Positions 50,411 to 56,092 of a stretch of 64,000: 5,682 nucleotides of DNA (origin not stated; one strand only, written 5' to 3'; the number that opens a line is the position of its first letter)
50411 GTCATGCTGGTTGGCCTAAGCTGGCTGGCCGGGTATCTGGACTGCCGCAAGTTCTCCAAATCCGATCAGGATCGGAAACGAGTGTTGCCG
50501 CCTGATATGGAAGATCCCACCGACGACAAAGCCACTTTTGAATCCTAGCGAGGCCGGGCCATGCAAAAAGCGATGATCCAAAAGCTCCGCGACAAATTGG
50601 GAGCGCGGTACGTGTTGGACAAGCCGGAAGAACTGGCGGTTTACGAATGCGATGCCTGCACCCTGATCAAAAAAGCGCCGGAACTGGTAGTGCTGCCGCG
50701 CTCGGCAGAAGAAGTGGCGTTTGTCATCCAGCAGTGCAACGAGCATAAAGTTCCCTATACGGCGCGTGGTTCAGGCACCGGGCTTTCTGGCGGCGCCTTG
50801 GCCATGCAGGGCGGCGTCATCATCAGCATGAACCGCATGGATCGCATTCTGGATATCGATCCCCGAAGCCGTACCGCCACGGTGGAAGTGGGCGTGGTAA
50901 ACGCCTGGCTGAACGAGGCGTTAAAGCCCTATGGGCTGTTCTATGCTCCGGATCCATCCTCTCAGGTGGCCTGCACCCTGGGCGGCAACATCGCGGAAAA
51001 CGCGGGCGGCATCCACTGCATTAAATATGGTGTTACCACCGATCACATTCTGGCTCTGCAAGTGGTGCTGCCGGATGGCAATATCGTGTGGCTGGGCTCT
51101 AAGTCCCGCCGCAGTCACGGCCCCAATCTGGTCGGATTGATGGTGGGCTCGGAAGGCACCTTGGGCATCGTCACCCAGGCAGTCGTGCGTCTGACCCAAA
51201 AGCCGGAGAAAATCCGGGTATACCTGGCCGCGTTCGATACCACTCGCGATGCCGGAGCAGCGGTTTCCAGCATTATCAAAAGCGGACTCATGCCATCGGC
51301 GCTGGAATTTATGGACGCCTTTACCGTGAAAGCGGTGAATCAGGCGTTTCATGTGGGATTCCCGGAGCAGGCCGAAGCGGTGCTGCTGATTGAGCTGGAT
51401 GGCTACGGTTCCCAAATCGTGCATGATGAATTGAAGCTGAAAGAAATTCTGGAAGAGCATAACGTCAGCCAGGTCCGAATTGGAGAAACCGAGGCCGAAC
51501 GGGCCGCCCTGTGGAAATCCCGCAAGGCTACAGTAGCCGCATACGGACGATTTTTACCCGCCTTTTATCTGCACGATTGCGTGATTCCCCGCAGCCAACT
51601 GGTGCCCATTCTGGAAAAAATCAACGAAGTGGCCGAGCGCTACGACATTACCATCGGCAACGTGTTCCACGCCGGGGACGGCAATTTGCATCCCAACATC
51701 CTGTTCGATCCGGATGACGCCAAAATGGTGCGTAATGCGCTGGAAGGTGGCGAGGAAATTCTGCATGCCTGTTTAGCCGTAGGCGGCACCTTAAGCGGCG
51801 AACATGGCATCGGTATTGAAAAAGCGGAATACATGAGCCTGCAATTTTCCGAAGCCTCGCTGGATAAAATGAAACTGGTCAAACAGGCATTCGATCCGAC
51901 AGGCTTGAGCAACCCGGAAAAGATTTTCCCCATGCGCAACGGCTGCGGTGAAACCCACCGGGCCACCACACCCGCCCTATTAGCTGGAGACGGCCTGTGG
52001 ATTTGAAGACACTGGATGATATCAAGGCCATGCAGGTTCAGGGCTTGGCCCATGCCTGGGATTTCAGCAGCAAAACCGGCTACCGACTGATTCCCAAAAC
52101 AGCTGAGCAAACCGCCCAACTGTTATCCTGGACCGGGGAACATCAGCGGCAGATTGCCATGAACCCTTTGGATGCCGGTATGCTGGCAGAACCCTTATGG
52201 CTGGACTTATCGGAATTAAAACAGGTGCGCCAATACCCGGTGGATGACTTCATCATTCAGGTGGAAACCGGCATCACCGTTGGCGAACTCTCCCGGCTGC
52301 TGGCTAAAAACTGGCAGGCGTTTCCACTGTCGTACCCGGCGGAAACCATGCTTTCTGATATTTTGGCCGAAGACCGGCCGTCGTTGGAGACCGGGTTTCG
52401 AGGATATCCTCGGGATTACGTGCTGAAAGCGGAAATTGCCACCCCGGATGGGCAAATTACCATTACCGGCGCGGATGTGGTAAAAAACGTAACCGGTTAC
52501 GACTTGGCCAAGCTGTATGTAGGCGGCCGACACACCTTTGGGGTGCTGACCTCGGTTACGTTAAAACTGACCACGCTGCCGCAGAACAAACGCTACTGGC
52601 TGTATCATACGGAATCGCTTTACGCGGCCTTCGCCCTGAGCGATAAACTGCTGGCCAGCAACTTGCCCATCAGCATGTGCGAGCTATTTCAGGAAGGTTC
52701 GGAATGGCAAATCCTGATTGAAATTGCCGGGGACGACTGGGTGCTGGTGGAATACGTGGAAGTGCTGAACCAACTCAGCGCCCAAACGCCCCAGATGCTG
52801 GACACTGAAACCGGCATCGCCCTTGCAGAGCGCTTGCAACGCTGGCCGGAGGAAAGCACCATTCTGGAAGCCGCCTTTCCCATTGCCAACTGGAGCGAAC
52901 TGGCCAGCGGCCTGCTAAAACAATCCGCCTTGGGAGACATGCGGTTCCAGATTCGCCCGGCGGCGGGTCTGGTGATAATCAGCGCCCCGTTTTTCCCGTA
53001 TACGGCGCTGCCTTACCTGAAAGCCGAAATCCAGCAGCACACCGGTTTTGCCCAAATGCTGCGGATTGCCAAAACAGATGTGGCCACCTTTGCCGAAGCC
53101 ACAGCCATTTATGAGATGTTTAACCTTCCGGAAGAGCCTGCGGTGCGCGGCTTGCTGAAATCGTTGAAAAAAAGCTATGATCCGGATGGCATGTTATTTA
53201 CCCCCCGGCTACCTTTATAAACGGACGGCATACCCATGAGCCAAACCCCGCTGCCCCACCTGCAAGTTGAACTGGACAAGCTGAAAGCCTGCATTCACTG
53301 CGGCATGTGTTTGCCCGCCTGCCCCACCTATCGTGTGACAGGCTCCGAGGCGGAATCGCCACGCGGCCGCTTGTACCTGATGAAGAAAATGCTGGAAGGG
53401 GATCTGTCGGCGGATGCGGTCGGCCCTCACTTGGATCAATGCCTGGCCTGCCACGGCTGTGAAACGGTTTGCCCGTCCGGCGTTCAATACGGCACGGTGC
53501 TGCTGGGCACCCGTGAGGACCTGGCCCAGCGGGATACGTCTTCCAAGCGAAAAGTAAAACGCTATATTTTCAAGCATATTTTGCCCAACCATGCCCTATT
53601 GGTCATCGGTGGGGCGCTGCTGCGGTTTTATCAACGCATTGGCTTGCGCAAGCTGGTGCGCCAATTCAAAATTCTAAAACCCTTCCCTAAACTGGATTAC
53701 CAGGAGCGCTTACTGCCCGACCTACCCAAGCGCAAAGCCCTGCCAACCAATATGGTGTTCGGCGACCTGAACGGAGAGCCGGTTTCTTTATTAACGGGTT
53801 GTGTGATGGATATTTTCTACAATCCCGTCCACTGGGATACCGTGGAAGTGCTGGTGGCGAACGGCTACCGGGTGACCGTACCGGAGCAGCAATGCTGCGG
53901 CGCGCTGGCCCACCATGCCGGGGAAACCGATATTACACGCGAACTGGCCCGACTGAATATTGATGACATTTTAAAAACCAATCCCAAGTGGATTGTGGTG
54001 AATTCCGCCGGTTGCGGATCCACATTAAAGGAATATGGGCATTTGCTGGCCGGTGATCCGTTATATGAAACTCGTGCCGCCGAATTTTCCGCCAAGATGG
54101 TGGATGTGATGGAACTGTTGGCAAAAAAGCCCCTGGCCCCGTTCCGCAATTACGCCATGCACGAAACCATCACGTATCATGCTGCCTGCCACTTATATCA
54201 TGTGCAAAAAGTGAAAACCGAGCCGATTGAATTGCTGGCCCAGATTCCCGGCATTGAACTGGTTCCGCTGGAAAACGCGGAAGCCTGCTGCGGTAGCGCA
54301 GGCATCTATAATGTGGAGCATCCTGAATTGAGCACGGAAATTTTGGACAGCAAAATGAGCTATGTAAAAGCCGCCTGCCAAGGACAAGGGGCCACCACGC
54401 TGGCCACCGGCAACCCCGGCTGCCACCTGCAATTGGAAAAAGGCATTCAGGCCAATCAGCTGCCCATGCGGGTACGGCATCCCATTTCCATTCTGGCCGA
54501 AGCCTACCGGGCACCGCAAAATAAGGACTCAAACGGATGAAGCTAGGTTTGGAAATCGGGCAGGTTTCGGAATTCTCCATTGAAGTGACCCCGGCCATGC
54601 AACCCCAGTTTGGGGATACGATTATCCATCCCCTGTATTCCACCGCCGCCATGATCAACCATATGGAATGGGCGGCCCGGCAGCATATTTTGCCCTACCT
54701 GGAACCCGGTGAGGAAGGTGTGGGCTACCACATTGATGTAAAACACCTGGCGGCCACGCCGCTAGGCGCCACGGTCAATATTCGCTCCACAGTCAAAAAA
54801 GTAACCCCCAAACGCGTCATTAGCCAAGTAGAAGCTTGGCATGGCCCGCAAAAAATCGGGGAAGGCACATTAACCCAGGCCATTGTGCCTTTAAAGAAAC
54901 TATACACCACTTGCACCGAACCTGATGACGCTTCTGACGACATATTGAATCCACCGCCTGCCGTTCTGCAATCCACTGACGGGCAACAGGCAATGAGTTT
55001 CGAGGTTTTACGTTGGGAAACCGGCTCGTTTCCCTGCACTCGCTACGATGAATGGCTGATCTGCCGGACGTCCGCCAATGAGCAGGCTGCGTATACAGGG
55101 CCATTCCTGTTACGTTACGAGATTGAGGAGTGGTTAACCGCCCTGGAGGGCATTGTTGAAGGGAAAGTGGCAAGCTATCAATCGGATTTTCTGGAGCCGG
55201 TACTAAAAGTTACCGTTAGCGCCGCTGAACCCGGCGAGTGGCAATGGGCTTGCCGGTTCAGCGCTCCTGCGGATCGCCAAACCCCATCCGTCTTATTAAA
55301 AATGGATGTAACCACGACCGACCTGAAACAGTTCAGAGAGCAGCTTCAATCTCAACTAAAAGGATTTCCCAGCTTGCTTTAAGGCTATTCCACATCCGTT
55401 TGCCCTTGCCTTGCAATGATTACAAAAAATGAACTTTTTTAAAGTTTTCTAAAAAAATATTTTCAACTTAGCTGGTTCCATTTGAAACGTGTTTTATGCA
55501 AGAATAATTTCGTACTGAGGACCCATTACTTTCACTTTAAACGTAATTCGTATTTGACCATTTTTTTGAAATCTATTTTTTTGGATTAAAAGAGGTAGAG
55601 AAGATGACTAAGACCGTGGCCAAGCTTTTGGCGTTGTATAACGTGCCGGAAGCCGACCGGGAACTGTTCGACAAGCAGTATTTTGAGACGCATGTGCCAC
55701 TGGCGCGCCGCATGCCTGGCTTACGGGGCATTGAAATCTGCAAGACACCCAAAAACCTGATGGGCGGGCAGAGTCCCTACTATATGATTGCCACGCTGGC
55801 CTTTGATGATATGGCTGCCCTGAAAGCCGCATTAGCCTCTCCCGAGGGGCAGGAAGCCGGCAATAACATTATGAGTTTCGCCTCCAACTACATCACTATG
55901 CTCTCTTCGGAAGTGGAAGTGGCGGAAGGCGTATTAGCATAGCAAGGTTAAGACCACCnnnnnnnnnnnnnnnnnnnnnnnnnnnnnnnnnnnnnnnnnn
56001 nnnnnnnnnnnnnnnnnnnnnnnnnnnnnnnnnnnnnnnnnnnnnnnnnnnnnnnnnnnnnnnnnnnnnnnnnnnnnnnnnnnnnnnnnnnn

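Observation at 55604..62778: Partial phenylacetate-type CoA catabolic cluster with a lone PaaA-like epoxidase subunit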

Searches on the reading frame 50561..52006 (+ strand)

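Call 6: search_protein_families(library=ncbifam, proteins=[window:50561-52006:+], max_evalue=1e-10)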
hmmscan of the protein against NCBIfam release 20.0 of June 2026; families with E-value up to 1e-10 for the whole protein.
window:50561-52006:+ (481 aa): 9 families
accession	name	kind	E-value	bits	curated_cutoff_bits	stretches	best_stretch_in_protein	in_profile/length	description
TIGR00387.1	glcD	equivalog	1.3e-148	495.3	567.9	1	43-454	1-413/413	glycolate oxidase subunit GlcD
NF008408.0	PRK11230.1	equivalog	6.7e-146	486.7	897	1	3-464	19-480/499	glycolate oxidase subunit GlcD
NF049975.1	2HglutDHaseYdiJ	equivalog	2.2e-46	158.1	1350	2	37-177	49-191/1018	D-2-hydroxyglutarate dehydrogenase YdiJ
NF053785.1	DcplphribOxDprE1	equivalog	1.1e-16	61.1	500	1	43-214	18-183/449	decaprenylphosphoryl-beta-D-ribose oxidase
NF041226.1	BagK_FevA1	equivalog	1.2e-13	50.3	800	1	2-208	3-200/453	bagremycin/ferroverdin biosynthesis FAD-dependent oxygenase BagK/FevA1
NF041227.1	BagG_FevA2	exception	1.4e-13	50.3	850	1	4-211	10-207/455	bagremycin/ferroverdin biosynthesis FAD-dependent oxygenase BagG/FevA2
NF008439.0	PRK11282.1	equivalog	1e-11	44.3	284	0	51-225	10-184/358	glycolate oxidase subunit GlcE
TIGR01679.1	bact_FAD_ox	subfamily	1.6e-11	43.8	292.25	1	38-210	10-171/419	FAD-linked oxidoreductase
TIGR01678.1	FAD_lactone_ox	subfamily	5.8e-11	42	396.8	1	39-210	14-177/438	sugar 1,4-lactone oxidase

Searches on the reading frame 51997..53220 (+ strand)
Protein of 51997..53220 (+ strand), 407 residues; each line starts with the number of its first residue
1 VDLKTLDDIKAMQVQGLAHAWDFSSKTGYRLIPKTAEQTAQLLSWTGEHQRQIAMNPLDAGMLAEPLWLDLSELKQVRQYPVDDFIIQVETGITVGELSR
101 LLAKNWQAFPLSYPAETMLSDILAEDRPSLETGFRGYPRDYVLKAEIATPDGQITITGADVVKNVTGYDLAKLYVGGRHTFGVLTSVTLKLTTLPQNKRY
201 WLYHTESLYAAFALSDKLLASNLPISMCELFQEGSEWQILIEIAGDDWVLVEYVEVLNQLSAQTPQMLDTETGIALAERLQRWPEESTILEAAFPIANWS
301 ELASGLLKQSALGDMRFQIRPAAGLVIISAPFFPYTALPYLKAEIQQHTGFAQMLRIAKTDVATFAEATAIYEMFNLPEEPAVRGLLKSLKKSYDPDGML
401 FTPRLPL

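Call 6: search_protein_families(library=ncbifam, proteins=[window:51997-53220:+], max_evalue=1e-10)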
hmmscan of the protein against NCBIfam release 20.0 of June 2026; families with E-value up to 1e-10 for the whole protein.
window:51997-53220:+ (407 aa): 2 families
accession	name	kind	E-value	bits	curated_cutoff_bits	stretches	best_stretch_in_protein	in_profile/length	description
NF008439.0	PRK11282.1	equivalog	1.7e-18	66.6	284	1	66-228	42-206/358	glycolate oxidase subunit GlcE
TIGR00387.1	glcD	equivalog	3.7e-16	59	567.9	1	33-225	4-205/413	glycolate oxidase subunit GlcD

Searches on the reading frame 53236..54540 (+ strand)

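Call 6: search_protein_families(library=ncbifam, proteins=[window:53236-54540:+], max_evalue=1e-10)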
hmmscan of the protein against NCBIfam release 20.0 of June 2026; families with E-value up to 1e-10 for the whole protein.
window:53236-54540:+ (434 aa): 6 families
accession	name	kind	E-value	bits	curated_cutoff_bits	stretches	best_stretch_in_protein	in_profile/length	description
NF008434.0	PRK11274.1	equivalog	7.7e-79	265.5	333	1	16-423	22-406/409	glycolate oxidase subunit GlcF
NF045670.1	quin_L_LdhH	equivalog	2.4e-64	217.8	800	1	13-421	300-706/706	L-lactate dehydrogenase (quinone) large subunit LdhH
NF004898.0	PRK06259.1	equivalog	1.5e-45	155.8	385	1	181-423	262-487/488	fumarate reductase (CoM/CoB) subunit TfrB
NF008369.0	PRK11168.1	equivalog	2e-41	142.2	278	1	14-425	8-400/401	anaerobic glycerol-3-phosphate dehydrogenase subunit C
TIGR03379.1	glycerol3P_GlpC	equivalog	5.5e-25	87.9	279.9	1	183-423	164-395/397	anaerobic glycerol-3-phosphate dehydrogenase subunit GlpC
NF045663.1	diclust_near_Sec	equivalog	4.6e-12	44.8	530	0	219-376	458-602/759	pyridine nucleotide-disulfide oxidoreductase/dicluster-binding protein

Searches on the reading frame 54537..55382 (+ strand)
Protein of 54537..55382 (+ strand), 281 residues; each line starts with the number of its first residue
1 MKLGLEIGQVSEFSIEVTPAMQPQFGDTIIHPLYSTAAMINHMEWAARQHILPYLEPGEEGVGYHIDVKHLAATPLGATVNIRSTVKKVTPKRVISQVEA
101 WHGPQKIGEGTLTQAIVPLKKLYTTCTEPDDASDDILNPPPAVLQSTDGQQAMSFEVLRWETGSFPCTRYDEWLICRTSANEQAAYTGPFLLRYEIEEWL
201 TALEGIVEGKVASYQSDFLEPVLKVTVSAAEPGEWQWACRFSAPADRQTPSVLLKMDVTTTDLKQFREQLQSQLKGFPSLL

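Call 6: search_protein_families(library=ncbifam, proteins=[window:54537-55382:+], max_evalue=1e-10)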
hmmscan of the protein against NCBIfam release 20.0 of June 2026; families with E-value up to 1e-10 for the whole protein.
window:54537-55382:+ (281 aa): 0 families

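Call 37: search_solved_structures(query=window:54537-55382:+, max_evalue=0.01)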
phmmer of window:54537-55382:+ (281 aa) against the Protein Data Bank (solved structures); distinct sequences matched with E-value up to 0.01: 6.
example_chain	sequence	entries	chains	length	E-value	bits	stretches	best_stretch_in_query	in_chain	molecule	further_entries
2cwz_A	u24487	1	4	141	2.5e-18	69.6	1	10-122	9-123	thioesterase family protein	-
3kv7_A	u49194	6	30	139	1e-15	61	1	23-123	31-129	fluoroacetyl-CoA thioesterase FlK | Fluoroacetyl-CoA thioesterase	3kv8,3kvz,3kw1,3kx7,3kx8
3p3f_A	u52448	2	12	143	1.1e-15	60.9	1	23-123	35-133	Fluoroacetyl coenzyme A thioesterase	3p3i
3p2q_A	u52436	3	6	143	1.1e-15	60.9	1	23-123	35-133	Fluoroacetyl coenzyme A thioesterase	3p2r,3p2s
3kuv_A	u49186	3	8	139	3.4e-15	59.3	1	23-123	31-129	Fluoroacetyl coenzyme A thioesterase | Fluoroacetyl-CoA thioesterase FlK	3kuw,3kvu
3kvi_A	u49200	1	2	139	4.3e-15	58.9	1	24-123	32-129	Fluoroacetyl-CoA thioesterase FlK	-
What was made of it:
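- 54537..55382 (+): FlK-type hotdog acyl-CoA thioesterase (aa 17-118) fused to a WapI-like C-terminal domain. It is a candidate safety-valve thioesterase, analogous in role to PaaI or PaaY. Its start overlaps the stop of the upstream glcF-like gene by 4 nt. PDB 2cwz and FlK 3kv7 match at E 2.5e-18 and 1e-15 (call 37).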

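Call 42: search_protein_families(library=ncbifam, proteins=[window:54537-55382:+], max_evalue=0.00001)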
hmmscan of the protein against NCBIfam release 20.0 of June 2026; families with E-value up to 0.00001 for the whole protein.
window:54537-55382:+ (281 aa): 0 families

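Call 54: search_protein_families(library=pfam, proteins=[window:54537-55382:+], max_evalue=0.000001)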
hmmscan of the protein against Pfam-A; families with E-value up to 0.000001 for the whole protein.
window:54537-55382:+ (281 aa): 2 families
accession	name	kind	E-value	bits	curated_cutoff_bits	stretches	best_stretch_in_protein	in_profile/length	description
PF22636.2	FlK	-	4.3e-33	113.9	27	1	17-118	1-101/103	Fluoroacetyl-CoA-specific thioesterase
PF24716.1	WapI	-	1.7e-12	48.2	27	1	146-278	4-138/138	Immunity protein WapI-like family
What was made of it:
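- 54537..55382 (+): Pfam PF22636 at 113.9 bits and PF24716 at 48.2 bits (call 54).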

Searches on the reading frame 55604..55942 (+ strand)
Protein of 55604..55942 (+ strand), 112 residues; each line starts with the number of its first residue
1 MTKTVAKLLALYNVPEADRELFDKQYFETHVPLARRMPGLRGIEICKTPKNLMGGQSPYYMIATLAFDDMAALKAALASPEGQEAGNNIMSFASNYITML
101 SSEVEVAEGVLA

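Call 3: search_protein_families(library=pfam, proteins=[window:55604-55942:+])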
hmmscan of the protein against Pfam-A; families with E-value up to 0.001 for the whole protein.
window:55604-55942:+ (112 aa): 1 family
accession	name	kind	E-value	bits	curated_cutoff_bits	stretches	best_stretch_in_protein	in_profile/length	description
PF07110.17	EthD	-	1.6e-09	39.2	22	1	15-85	2-84/96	EthD domain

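Call 4: search_protein_families(library=ncbifam, proteins=[window:55604-55942:+])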
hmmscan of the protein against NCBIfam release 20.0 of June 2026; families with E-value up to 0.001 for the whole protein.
window:55604-55942:+ (112 aa): 1 family
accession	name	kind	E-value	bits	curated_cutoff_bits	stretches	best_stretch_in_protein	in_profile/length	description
TIGR02118.1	TIGR02118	subfamily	3e-24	85.6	30.5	1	6-105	2-101/103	EthD family reductase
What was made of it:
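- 55604..55942 (+): EthD-family small protein (112 aa); a conserved companion of the solo oxygenase. Its role is unknown; it is a candidate accessory or effector of the oxygenase. PF07110 and TIGR02118 at 85.6 bits (calls 3, 4).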

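Call 35: search_solved_structures(query=window:55604-55942:+, max_evalue=0.01)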
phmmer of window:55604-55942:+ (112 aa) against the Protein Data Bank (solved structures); distinct sequences matched with E-value up to 0.01: 1.
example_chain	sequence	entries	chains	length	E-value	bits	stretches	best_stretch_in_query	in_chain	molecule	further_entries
2ftr_A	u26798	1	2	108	1.5e-19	73.4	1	5-103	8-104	BH0200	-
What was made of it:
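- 55604..55942 (+): PDB 2ftr (BH0200) matches at E 1.5e-19 (call 35).
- On EthD family (TIGR02118, PF07110): PDB 2ftr matches at E 1.5e-19 (call 35).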
